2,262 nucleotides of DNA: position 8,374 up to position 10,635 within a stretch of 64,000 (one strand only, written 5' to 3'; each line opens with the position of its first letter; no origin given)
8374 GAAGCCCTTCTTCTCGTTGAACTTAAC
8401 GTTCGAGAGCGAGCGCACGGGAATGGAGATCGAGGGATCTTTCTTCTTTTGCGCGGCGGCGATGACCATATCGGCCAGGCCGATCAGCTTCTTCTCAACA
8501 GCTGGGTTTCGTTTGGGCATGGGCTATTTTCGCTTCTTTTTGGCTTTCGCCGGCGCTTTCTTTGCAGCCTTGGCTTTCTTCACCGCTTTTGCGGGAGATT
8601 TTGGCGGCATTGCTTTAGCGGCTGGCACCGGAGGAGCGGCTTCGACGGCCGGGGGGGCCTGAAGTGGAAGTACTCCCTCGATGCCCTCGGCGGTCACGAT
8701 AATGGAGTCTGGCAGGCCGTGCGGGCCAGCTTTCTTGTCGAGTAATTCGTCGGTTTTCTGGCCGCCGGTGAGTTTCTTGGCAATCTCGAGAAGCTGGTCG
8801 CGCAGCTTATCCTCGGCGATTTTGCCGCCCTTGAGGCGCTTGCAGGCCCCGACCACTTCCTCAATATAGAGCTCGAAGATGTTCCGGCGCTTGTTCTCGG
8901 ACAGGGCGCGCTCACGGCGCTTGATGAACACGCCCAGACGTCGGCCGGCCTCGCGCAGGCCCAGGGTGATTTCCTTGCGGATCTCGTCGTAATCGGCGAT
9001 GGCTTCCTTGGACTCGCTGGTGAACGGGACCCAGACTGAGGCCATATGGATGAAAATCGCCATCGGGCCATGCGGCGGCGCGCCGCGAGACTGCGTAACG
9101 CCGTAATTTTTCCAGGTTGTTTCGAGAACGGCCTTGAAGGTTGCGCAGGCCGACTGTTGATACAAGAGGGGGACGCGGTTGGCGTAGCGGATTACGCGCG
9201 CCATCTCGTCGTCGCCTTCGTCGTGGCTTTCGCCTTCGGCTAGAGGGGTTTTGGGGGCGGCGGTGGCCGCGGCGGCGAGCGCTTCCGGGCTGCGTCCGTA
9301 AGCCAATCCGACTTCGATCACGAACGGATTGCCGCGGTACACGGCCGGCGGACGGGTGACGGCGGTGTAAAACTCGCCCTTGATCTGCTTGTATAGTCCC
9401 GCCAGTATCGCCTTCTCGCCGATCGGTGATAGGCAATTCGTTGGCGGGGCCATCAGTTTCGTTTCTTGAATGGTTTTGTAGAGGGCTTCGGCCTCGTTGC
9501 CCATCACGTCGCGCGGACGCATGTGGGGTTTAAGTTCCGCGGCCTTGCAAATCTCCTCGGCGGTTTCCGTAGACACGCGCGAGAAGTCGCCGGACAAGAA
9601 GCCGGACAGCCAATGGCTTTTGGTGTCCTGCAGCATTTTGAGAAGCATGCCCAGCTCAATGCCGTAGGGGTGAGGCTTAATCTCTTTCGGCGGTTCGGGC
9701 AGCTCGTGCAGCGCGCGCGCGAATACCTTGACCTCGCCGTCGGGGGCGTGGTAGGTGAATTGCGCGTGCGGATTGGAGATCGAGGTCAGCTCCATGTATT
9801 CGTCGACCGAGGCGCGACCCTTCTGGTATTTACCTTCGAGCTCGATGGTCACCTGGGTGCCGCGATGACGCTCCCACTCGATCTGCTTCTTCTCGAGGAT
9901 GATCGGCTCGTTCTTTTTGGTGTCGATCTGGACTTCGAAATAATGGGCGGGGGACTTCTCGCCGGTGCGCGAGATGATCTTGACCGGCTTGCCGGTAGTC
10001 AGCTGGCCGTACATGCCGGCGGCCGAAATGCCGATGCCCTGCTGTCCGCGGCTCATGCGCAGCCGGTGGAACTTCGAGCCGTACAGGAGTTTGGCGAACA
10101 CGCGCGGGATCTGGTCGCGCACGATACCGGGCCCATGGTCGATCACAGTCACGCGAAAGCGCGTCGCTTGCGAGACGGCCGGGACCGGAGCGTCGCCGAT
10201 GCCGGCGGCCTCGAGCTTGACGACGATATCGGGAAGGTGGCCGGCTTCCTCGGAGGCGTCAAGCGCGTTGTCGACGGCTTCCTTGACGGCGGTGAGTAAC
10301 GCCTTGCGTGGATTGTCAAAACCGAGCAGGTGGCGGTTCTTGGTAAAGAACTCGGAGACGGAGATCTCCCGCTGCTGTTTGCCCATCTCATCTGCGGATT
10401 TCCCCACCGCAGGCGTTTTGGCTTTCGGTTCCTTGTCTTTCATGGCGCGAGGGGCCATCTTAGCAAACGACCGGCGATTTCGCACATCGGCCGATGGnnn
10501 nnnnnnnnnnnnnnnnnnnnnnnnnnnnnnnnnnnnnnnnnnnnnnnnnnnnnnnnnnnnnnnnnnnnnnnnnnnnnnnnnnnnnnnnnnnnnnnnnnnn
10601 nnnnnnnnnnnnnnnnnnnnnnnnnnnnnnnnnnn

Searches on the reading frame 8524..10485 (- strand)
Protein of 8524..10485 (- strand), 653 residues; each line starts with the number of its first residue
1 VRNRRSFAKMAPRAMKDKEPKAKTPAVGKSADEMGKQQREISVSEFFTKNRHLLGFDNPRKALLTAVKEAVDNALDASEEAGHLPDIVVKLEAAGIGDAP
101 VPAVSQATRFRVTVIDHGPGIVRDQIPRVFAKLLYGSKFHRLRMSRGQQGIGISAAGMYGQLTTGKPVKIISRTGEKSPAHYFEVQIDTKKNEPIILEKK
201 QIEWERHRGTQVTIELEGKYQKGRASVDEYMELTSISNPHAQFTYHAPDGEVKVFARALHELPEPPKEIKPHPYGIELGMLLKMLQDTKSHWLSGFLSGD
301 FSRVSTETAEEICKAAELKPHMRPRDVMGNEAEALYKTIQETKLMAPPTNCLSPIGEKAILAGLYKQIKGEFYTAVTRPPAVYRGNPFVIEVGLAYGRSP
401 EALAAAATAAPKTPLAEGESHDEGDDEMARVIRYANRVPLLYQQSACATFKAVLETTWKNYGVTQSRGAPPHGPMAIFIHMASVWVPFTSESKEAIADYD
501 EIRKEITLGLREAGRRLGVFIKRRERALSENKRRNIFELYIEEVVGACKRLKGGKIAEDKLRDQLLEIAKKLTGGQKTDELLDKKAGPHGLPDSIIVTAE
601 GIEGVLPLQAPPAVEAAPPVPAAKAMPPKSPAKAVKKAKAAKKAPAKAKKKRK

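Call 68: search_protein_families(library=pfam, proteins=[window:8524-10485:-], max_evalue=0.00001)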
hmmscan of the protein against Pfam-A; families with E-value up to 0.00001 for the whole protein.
window:8524-10485:- (653 aa): 3 families
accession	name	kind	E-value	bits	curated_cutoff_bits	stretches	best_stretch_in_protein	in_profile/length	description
PF09239.17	Topo-VIb_trans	-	1.4e-54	184.6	24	1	347-532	1-158/159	Topoisomerase VI B subunit, transducer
PF02518.31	HATPase_c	-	3.2e-09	37.7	26.4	1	61-170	4-93/111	Histidine kinase-, DNA gyrase B-, and HSP90-like ATPase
PF13589.12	HATPase_c_3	-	1e-06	29.2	25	1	65-201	5-123/137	Histidine kinase-, DNA gyrase B-, and HSP90-like ATPase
